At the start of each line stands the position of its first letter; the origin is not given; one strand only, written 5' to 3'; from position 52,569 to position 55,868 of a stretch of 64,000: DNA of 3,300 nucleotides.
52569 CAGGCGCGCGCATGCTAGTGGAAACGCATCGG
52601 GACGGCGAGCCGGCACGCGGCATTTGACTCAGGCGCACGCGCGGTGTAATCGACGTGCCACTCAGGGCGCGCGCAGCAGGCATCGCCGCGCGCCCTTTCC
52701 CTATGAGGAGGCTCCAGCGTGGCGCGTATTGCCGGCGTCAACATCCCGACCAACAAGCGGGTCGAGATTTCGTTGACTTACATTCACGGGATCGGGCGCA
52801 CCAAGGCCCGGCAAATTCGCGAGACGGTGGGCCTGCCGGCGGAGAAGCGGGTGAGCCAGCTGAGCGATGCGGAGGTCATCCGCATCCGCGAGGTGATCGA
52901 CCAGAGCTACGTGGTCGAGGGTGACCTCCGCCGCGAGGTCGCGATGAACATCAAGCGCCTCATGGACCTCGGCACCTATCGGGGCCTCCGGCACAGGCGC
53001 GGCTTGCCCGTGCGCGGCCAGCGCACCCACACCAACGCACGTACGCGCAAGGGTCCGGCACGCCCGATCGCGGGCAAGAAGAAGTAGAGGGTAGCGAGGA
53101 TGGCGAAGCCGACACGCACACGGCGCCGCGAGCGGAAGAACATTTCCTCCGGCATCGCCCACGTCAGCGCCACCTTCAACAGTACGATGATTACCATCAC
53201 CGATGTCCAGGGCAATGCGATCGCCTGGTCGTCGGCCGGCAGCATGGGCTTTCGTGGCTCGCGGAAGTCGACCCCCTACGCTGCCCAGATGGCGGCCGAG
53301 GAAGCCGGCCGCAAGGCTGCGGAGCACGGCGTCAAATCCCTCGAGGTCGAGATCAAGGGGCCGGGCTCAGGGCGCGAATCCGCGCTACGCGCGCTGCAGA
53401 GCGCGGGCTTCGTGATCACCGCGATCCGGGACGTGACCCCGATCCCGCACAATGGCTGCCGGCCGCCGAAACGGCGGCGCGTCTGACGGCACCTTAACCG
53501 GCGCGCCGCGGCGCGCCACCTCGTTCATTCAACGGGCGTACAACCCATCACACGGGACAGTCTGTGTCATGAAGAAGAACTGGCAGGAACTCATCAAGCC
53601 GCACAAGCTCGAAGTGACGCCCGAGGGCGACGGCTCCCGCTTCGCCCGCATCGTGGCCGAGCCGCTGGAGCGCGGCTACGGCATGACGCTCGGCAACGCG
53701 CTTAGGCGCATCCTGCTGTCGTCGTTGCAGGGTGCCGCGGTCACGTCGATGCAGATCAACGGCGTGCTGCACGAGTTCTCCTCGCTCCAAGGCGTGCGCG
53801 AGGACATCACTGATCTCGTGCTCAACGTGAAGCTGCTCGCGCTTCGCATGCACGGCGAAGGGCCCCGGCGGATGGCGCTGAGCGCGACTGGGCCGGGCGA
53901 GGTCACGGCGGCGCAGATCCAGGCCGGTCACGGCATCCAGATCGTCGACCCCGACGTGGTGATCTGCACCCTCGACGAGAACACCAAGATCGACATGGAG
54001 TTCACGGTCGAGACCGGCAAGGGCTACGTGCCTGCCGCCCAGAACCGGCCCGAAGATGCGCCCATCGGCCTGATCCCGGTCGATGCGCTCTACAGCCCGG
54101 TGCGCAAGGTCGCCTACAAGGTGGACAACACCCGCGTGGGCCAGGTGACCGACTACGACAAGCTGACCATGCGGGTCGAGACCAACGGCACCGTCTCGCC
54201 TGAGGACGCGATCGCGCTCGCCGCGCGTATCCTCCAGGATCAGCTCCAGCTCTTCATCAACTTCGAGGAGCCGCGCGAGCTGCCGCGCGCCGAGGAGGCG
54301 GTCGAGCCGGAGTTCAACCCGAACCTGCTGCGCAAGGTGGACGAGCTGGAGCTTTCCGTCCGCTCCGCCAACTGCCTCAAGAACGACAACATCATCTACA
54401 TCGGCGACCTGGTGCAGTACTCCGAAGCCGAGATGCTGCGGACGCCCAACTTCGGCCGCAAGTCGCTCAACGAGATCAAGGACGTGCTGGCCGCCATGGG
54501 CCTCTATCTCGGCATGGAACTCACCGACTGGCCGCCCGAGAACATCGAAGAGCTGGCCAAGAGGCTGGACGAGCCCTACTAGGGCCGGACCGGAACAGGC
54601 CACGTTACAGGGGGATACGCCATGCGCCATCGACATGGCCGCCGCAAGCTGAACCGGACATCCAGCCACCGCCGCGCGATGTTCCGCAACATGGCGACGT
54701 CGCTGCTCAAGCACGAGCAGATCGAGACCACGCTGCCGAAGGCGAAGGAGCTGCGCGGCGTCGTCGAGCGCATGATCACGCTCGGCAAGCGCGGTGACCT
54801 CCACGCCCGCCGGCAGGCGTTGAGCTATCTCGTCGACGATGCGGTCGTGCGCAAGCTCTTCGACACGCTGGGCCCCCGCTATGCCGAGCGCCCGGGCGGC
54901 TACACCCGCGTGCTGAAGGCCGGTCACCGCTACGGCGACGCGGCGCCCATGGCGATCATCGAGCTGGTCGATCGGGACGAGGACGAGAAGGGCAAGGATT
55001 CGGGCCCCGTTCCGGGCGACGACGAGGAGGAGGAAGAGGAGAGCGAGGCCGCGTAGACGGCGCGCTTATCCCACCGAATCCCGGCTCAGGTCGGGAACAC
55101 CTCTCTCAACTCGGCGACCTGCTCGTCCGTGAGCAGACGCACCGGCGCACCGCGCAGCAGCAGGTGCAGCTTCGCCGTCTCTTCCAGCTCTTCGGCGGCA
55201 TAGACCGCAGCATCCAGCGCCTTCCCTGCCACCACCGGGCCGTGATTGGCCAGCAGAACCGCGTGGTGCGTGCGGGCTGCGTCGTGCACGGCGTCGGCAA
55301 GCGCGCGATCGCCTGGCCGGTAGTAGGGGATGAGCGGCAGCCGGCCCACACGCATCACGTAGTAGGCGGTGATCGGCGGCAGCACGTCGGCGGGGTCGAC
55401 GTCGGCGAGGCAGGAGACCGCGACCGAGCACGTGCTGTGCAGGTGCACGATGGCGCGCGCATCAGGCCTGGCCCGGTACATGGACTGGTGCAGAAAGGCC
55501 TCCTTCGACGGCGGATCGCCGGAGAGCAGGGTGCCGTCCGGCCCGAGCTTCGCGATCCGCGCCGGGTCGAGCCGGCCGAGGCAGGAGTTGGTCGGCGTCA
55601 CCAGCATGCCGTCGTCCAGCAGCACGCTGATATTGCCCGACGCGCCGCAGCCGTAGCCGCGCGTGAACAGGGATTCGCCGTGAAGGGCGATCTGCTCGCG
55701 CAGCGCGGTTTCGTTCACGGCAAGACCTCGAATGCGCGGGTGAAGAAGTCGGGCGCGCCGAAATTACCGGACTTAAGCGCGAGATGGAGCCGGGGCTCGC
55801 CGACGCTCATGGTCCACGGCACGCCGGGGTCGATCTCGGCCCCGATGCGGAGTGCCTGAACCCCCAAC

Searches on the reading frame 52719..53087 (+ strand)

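Call 58: search_protein_families(library=pfam, proteins=[window:52719-53087:+], max_evalue=0.00001)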
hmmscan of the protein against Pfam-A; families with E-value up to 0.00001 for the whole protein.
window:52719-53087:+ (122 aa): 1 family
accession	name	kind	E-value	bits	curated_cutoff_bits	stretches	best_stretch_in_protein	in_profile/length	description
PF00416.27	Ribosomal_S13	-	6.7e-33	114.3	31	1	3-109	1-128/128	Ribosomal protein S13/S18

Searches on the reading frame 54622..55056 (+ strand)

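Call 59: search_protein_families(library=pfam, proteins=[window:54622-55056:+], max_evalue=0.00001)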
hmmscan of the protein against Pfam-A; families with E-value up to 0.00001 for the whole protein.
window:54622-55056:+ (144 aa): 1 family
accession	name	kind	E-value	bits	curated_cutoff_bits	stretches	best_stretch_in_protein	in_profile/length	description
PF01196.24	Ribosomal_L17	-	2.5e-43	147.4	27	1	20-116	1-97/97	Ribosomal protein L17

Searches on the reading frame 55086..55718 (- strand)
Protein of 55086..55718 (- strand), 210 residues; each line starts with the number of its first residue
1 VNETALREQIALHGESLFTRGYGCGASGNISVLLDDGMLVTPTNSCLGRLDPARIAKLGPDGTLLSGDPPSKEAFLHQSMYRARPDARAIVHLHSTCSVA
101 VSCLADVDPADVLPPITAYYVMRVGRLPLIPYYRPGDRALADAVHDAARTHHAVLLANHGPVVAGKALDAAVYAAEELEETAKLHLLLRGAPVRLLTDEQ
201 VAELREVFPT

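Call 59: search_protein_families(library=pfam, proteins=[window:55086-55718:-], max_evalue=0.00001)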
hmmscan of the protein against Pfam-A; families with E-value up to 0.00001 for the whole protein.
window:55086-55718:- (210 aa): 1 family
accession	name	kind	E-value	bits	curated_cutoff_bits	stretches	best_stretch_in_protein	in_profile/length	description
PF00596.27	Aldolase_II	-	7.6e-47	160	22.2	1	9-186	2-183/183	Class II Aldolase and Adducin N-terminal domain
